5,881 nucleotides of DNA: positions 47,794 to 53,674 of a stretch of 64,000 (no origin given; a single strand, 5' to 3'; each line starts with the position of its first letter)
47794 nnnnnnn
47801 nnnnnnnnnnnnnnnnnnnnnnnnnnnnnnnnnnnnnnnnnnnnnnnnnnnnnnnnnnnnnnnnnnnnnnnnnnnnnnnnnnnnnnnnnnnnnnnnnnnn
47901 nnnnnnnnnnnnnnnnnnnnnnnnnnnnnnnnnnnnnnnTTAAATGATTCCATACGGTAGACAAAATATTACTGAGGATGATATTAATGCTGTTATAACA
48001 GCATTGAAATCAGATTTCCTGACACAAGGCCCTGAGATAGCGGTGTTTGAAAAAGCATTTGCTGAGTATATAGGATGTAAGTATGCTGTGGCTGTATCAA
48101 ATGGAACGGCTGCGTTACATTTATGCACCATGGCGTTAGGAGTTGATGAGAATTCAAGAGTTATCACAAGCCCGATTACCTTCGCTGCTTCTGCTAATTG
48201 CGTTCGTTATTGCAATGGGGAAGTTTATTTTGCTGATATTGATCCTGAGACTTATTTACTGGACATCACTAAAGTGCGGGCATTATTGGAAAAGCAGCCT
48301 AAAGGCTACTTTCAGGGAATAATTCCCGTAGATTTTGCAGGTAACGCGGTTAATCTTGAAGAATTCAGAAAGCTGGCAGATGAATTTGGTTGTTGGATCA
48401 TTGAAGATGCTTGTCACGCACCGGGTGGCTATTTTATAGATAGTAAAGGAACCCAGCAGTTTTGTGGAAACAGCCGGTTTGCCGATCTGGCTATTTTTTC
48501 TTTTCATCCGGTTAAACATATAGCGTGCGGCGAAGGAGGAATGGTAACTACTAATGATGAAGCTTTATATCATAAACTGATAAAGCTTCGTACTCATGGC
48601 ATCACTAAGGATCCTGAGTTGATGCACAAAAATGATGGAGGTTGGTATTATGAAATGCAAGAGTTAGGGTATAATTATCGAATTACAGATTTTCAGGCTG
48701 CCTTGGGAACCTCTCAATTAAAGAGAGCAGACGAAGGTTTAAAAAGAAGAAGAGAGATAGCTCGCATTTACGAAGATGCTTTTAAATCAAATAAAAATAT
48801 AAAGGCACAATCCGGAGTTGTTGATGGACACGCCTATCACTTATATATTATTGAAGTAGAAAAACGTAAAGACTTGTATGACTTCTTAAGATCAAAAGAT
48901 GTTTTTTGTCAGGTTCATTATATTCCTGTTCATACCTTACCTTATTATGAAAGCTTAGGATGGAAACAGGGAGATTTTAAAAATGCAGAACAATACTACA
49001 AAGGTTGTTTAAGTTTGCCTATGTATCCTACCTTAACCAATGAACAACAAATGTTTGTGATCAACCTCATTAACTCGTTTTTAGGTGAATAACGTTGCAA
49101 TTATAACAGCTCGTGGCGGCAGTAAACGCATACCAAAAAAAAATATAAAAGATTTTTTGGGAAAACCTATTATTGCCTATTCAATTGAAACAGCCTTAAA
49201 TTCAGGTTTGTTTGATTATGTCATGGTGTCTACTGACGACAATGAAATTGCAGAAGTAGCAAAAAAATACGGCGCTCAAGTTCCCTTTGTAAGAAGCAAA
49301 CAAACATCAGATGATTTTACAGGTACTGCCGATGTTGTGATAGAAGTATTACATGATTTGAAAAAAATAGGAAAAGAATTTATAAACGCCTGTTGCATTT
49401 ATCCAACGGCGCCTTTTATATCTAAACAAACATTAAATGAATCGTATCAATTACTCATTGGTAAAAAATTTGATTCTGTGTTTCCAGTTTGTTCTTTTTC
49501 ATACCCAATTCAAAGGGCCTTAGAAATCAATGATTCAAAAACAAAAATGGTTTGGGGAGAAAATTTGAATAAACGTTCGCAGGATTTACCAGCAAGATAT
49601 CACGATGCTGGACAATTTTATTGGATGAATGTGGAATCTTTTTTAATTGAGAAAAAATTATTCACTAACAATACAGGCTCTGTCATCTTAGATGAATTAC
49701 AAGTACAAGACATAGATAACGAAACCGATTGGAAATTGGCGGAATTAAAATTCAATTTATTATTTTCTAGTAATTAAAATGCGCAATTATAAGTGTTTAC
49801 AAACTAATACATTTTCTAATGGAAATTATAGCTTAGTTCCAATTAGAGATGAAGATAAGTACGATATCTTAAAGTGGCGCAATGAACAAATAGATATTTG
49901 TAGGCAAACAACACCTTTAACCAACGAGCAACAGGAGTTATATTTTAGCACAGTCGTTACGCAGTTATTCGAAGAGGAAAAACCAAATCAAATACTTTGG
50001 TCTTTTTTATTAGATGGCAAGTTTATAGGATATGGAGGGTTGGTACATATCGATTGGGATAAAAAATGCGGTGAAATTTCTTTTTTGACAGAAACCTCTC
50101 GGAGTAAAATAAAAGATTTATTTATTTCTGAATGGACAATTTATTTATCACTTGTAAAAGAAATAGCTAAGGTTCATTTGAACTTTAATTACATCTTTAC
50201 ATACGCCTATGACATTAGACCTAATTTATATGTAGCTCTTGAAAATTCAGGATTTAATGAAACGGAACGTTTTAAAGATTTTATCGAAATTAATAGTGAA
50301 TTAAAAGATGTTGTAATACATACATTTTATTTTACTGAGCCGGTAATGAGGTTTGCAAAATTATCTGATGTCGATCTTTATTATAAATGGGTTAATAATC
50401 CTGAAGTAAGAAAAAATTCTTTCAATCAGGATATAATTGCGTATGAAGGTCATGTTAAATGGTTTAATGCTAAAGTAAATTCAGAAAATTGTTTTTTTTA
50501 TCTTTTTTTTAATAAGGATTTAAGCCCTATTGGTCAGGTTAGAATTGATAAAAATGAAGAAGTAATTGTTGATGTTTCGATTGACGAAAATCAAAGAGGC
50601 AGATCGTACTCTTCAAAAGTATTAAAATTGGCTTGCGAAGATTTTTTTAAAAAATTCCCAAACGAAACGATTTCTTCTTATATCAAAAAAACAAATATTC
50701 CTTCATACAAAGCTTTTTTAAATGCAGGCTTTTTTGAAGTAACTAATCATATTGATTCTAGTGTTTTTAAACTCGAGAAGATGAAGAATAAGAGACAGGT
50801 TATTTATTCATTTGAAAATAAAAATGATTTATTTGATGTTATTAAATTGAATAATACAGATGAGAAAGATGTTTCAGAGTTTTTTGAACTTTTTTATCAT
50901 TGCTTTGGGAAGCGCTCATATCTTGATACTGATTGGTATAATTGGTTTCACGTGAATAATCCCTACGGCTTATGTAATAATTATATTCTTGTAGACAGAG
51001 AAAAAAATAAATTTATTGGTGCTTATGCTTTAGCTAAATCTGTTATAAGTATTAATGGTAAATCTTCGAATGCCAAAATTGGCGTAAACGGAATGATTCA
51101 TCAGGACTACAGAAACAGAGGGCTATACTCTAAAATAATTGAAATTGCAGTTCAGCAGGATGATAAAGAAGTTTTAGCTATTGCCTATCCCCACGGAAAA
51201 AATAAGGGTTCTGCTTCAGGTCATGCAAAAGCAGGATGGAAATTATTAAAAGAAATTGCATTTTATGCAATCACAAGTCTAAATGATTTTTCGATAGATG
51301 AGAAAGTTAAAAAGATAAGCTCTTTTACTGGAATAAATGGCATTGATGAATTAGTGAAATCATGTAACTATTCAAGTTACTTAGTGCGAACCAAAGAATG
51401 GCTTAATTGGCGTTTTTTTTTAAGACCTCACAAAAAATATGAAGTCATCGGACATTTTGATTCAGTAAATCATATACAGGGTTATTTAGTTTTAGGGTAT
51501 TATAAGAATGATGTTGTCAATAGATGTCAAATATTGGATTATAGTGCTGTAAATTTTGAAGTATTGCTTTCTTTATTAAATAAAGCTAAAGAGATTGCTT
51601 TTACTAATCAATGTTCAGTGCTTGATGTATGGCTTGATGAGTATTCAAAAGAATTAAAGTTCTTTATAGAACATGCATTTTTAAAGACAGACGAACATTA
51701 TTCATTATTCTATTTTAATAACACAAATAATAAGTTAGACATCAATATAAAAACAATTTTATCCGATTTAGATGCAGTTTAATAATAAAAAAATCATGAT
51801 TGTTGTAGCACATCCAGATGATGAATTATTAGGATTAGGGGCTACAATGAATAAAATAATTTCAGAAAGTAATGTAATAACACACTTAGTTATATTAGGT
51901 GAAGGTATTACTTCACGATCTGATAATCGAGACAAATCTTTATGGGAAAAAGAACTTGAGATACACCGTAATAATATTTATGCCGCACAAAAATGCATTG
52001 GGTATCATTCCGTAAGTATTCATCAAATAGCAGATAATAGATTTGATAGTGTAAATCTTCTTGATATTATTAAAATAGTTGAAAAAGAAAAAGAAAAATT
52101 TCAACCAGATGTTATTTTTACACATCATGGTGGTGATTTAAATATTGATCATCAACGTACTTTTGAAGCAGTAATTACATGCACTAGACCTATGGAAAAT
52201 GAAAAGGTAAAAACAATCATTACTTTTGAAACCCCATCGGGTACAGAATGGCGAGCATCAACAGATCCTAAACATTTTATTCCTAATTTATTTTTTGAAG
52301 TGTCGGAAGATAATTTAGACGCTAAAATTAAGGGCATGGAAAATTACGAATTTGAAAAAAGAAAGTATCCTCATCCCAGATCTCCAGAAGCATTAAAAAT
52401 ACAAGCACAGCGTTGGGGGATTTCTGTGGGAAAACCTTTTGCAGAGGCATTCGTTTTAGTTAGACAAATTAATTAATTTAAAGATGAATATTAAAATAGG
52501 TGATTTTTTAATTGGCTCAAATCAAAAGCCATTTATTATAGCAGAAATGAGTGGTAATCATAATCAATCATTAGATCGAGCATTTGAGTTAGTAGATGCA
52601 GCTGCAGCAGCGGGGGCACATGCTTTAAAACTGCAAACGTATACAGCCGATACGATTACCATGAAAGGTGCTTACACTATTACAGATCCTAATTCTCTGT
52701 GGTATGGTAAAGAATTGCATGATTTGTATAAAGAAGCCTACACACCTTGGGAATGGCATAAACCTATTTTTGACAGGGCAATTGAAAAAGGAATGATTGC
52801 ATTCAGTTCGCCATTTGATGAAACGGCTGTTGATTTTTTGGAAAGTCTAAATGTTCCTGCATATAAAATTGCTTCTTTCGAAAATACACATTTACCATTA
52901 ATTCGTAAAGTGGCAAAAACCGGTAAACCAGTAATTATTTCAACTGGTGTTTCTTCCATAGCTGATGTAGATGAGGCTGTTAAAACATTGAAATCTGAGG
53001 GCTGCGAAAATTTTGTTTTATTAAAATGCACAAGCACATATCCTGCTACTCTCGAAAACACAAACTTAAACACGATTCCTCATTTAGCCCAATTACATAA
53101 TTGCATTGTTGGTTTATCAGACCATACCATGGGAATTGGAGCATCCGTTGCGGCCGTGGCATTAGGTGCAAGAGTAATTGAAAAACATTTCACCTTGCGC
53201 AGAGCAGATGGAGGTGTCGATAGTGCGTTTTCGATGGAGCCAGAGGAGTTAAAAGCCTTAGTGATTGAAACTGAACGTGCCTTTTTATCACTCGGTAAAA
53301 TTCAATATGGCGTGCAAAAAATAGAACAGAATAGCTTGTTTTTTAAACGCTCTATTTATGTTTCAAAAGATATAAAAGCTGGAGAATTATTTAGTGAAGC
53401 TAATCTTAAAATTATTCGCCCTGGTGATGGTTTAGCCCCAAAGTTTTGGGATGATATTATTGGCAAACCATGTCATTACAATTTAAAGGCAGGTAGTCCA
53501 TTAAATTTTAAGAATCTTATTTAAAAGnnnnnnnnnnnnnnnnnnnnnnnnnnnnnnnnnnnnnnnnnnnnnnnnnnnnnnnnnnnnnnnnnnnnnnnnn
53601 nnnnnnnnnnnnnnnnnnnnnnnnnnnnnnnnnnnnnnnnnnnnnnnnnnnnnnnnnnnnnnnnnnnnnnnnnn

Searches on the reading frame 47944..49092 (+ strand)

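Call 74: search_protein_families(library=pfam, proteins=[window:47944-49092:+], max_evalue=0.00001)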
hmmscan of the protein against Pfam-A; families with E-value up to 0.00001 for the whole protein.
window:47944-49092:+ (382 aa): 2 families
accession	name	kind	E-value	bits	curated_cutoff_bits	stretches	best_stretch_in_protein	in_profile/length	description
PF01041.23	DegT_DnrJ_EryC1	-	1.9e-106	356.8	19.8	1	8-376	2-359/360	DegT/DnrJ/EryC1/StrS aminotransferase family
PF00155.27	Aminotran_1_2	-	8.3e-10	38.8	19.7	1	25-163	36-193/361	Aminotransferase class I and II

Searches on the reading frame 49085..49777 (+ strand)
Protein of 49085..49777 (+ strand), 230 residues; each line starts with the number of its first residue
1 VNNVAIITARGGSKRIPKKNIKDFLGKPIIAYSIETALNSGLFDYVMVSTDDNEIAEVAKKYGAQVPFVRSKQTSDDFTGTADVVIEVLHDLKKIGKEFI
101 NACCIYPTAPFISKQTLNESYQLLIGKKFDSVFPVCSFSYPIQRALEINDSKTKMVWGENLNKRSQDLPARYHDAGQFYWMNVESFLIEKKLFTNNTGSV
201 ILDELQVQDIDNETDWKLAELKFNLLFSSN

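Call 74: search_protein_families(library=pfam, proteins=[window:49085-49777:+], max_evalue=0.00001)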
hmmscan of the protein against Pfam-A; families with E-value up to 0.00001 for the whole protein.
window:49085-49777:+ (230 aa): 1 family
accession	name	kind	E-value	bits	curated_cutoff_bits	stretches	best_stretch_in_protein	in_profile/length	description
PF02348.25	CTP_transf_3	-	2.3e-29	103.2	22.6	1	4-198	1-185/217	Cytidylyltransferase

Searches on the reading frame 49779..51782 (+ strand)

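Call 74: search_protein_families(library=pfam, proteins=[window:49779-51782:+], max_evalue=0.00001)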
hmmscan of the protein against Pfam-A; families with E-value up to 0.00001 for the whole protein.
window:49779-51782:+ (667 aa): 4 families
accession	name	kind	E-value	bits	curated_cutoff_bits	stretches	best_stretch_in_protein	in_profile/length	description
PF13420.13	Acetyltransf_4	-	2.1e-16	60.8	24.3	1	22-177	4-152/155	Acetyltransferase (GNAT) domain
PF13302.13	Acetyltransf_3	-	5.3e-16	60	25.4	1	191-318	5-137/138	Acetyltransferase (GNAT) domain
PF00583.31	Acetyltransf_1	-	3.3e-10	40.7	20.7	0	234-318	29-116/116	Acetyltransferase (GNAT) family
PF13527.13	Acetyltransf_9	-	6.8e-08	33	25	1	360-471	5-113/127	Acetyltransferase (GNAT) domain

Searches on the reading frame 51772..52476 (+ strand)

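Call 74: search_protein_families(library=pfam, proteins=[window:51772-52476:+], max_evalue=0.00001)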
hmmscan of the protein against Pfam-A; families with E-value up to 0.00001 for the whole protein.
window:51772-52476:+ (234 aa): 1 family
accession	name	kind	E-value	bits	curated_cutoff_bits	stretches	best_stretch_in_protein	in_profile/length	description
PF02585.22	PIG-L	-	1.7e-18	67.8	28.2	1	9-136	1-127/129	GlcNAc-PI de-N-acetylase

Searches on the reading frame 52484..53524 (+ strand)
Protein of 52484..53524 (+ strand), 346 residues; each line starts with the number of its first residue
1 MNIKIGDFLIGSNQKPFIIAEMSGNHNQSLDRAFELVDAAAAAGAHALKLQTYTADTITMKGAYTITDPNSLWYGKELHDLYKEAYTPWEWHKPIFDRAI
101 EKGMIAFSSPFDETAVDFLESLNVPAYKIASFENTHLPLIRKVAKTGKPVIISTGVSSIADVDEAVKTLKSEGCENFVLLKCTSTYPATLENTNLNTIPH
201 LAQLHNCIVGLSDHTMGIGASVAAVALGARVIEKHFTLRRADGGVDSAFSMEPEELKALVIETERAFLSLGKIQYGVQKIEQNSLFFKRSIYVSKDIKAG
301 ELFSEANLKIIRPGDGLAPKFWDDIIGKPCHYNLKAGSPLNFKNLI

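Call 74: search_protein_families(library=pfam, proteins=[window:52484-53524:+], max_evalue=0.00001)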
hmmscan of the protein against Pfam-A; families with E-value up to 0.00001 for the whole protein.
window:52484-53524:+ (346 aa): 2 families
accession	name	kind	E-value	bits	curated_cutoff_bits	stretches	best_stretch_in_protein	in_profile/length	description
PF03102.20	NeuB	-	1e-88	297.3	22.1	1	36-273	1-239/241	NeuB family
PF08666.17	SAF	-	4e-11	43.7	21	1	289-345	2-62/63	SAF domain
